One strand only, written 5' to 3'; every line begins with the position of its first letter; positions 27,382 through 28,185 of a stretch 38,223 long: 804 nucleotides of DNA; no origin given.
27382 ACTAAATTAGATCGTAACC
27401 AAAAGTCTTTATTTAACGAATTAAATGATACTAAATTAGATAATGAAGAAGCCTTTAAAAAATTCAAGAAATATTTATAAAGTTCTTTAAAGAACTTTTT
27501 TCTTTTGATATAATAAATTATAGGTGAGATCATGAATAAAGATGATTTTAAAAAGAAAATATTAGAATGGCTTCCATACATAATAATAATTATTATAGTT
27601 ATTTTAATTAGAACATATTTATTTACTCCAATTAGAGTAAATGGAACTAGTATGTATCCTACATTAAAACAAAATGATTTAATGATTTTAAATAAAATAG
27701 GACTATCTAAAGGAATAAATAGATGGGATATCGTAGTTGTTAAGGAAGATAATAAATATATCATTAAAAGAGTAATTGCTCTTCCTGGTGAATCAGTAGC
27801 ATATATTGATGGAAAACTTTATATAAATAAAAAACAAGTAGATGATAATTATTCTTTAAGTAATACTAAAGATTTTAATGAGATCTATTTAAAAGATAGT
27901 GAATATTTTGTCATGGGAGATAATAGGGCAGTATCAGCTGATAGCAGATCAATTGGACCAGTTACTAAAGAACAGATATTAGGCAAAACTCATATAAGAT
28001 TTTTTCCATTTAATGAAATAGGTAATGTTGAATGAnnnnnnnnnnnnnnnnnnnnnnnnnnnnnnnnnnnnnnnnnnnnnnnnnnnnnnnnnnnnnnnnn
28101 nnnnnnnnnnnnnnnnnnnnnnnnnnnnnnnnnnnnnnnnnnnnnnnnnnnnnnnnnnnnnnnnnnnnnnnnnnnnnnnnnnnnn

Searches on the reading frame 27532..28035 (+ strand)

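Call 60: search_protein_families(library=ncbifam, proteins=[window:27532-28035:+], max_evalue=0.1)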
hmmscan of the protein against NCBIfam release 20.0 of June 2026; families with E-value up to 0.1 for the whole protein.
window:27532-28035:+ (167 aa): 8 families
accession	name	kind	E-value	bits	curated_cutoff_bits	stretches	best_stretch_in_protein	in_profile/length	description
TIGR02227.1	sigpep_I_bact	equivalog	5.1e-42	143.5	47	1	16-161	5-162/162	signal peptidase I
NF008114.0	PRK10861.1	equivalog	7.9e-14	51.7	277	2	102-161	247-305/324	signal peptidase I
TIGR02754.1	sod_Ni_protease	equivalog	9e-13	48.5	63.25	2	35-84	2-55/90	nickel-type superoxide dismutase maturation protease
TIGR02771.1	TraF_Ti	equivalog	1.5e-08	34.4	100.25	1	75-151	82-163/171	conjugative transfer signal peptidase TraF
NF010459.0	PRK13884.1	subfamily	5.2e-07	29.3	156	1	71-150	82-169/178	conjugal transfer peptidase TraF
TIGR02228.1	sigpep_I_arch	equivalog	1.1e-06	28.6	51.85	1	9-84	2-85/158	signal peptidase I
NF007621.2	PRK10276.1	subfamily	0.0034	17.4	110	1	34-83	32-79/115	translesion error-prone DNA polymerase V autoproteolytic subunit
NF010412.0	PRK13838.1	subfamily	0.0075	15.7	186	1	77-151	89-167/177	conjugal transfer pilin processing protease TraF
